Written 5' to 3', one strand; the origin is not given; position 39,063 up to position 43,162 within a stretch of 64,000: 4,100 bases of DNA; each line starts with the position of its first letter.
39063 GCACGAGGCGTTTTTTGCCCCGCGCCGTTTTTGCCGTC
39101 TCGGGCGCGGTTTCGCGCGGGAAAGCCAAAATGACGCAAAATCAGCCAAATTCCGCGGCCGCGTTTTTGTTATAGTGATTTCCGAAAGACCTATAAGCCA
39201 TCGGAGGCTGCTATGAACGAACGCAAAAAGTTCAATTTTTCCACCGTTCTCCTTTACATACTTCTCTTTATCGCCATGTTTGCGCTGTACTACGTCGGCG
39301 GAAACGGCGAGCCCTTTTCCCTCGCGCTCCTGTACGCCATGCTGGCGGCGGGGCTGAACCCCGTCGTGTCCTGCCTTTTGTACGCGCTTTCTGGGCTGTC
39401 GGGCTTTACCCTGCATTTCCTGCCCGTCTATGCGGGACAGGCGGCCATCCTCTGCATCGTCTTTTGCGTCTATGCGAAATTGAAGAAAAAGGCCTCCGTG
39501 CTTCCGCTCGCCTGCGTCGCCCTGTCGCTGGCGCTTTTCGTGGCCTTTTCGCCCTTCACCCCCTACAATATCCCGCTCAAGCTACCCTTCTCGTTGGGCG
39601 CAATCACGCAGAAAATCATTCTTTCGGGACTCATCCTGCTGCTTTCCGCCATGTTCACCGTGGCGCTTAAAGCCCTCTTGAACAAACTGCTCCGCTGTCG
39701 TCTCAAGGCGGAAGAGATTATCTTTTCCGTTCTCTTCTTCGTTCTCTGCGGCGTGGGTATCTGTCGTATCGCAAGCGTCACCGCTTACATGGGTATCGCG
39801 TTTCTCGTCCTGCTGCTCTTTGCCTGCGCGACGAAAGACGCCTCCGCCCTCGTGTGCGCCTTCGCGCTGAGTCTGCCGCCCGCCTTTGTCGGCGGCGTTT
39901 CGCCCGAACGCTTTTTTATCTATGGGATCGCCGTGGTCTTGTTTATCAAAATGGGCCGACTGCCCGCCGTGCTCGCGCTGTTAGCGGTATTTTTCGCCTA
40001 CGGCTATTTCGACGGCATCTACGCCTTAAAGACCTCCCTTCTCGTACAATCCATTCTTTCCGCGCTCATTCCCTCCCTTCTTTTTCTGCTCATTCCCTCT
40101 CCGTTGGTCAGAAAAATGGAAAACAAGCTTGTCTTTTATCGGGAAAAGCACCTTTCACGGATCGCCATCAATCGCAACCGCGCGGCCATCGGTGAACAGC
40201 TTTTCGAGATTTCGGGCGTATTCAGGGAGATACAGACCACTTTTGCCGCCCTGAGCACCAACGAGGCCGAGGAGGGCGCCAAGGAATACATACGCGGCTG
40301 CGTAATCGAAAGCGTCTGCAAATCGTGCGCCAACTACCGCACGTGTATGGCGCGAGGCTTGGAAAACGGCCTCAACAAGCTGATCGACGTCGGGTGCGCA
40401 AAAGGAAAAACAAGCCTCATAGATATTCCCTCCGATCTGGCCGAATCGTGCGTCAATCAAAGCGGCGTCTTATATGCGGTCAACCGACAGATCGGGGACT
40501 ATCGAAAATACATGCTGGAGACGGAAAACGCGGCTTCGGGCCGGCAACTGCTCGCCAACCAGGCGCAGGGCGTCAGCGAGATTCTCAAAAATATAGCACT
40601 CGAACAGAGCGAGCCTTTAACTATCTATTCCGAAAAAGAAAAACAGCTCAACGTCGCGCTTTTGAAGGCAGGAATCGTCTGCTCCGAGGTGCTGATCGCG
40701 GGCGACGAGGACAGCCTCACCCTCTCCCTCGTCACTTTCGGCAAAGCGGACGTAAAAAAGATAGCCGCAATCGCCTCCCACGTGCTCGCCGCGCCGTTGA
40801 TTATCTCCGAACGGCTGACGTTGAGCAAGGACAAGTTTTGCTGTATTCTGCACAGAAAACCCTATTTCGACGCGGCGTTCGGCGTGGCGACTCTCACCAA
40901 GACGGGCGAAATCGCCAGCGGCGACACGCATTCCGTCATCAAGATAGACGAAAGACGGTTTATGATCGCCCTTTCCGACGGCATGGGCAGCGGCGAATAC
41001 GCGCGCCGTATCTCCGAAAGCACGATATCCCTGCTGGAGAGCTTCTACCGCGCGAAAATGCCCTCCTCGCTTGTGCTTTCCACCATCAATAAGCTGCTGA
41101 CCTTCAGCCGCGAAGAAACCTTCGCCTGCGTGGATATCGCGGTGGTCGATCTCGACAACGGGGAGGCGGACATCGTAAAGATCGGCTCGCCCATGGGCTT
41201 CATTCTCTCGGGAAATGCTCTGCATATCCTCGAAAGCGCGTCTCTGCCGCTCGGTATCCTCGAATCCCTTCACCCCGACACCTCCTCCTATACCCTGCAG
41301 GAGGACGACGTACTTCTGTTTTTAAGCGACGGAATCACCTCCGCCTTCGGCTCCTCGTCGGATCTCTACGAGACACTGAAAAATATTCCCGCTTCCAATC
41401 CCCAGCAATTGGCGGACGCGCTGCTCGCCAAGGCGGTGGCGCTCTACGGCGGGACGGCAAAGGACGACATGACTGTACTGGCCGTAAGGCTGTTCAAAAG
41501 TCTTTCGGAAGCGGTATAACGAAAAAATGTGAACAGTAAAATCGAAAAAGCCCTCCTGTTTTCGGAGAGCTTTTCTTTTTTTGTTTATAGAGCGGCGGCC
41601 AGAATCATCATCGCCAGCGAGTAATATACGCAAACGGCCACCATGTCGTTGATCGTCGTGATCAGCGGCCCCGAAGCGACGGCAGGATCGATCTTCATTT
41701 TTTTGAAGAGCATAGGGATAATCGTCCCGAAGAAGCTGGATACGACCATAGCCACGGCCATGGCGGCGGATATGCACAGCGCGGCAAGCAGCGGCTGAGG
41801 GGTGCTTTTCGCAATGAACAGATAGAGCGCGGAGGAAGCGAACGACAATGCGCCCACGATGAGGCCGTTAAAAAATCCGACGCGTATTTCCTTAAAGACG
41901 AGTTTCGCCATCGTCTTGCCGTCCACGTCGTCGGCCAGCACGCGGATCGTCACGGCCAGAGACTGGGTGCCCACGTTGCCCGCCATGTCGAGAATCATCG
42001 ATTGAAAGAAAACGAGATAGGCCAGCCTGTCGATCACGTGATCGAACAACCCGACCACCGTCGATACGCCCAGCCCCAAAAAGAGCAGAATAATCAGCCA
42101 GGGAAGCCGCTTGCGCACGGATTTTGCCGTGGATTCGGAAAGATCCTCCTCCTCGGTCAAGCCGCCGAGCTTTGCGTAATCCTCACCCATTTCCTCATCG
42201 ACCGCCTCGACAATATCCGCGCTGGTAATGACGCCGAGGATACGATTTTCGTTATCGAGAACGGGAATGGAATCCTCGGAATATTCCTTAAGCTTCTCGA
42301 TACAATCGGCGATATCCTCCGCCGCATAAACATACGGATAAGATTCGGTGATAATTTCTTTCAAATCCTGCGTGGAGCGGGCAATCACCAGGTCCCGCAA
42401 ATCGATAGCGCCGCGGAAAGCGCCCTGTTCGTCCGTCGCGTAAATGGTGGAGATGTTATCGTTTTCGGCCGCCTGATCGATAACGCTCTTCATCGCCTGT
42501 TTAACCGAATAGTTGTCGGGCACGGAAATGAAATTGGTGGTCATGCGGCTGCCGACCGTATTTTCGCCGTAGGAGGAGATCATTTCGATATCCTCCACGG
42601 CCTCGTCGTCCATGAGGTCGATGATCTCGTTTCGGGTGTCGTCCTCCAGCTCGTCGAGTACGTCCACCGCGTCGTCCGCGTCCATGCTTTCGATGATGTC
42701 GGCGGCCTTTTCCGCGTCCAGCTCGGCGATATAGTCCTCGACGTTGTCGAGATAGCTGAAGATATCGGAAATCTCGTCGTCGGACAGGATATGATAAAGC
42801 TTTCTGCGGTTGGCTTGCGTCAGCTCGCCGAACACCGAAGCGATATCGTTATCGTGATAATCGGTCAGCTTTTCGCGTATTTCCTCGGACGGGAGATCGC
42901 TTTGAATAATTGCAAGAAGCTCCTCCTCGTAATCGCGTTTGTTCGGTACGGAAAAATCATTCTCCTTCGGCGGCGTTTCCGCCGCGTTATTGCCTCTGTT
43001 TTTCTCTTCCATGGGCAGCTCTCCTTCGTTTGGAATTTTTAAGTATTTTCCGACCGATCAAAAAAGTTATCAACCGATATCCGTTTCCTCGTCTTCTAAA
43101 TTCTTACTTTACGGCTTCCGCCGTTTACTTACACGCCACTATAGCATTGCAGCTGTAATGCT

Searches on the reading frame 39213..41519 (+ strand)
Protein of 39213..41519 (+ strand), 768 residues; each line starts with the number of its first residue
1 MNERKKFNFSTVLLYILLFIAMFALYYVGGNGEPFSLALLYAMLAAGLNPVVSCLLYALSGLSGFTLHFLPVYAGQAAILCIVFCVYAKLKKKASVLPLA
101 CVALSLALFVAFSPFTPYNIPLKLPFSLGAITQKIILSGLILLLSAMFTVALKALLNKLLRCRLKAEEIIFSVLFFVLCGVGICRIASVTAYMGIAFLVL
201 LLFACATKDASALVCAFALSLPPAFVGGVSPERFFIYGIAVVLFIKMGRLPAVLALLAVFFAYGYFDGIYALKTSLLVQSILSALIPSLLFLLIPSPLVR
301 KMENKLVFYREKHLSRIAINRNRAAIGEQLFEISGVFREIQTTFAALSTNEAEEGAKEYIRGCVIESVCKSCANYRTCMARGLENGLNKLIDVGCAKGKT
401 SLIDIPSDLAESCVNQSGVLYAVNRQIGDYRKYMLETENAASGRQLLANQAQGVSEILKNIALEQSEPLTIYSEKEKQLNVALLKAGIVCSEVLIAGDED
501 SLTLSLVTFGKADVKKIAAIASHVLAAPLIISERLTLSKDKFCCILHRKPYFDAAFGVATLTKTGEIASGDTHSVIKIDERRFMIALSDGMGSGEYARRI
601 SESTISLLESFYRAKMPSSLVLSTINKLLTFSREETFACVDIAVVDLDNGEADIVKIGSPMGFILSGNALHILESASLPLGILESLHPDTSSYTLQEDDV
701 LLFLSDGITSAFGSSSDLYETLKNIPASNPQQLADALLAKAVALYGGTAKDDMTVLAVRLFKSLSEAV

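Call 75: search_protein_families(library=pfam, proteins=[window:39213-41519:+], max_evalue=0.00001)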
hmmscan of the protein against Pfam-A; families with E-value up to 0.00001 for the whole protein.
window:39213-41519:+ (768 aa): 2 families
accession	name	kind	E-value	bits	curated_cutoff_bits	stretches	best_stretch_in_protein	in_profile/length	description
PF07228.17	SpoIIE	-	1e-30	107.5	25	1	580-760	2-191/192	Stage II sporulation protein E (SpoIIE)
PF19732.4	SpoIIE_N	-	6.3e-21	75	27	1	268-567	291-604/605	Stage II sporulation protein E N-terminal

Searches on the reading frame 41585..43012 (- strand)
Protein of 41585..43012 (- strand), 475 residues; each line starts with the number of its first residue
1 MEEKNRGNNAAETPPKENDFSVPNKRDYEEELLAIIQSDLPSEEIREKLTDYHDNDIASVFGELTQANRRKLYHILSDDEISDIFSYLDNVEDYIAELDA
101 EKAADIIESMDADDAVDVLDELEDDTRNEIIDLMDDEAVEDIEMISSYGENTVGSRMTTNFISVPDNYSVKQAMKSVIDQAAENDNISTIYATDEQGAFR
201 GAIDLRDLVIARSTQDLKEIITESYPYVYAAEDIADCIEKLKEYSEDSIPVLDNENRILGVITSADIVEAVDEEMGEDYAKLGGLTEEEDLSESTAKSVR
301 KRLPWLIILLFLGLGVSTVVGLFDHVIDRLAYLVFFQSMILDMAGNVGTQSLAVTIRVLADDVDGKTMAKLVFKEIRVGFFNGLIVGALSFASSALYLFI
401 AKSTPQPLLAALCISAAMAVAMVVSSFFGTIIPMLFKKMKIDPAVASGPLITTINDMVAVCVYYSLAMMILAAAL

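Call 75: search_protein_families(library=pfam, proteins=[window:41585-43012:-], max_evalue=0.00001)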
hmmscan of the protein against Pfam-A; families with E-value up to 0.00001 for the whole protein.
window:41585-43012:- (475 aa): 3 families
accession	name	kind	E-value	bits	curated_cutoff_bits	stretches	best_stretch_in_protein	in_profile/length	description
PF01769.21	MgtE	-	1.3e-30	106.7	27.6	1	338-465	2-124/125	Divalent cation transporter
PF03448.22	MgtE_N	-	7.9e-21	75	25.9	1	52-151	1-102/102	MgtE intracellular N domain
PF00571.33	CBS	-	2.5e-15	56.9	24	1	218-272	2-56/57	CBS domain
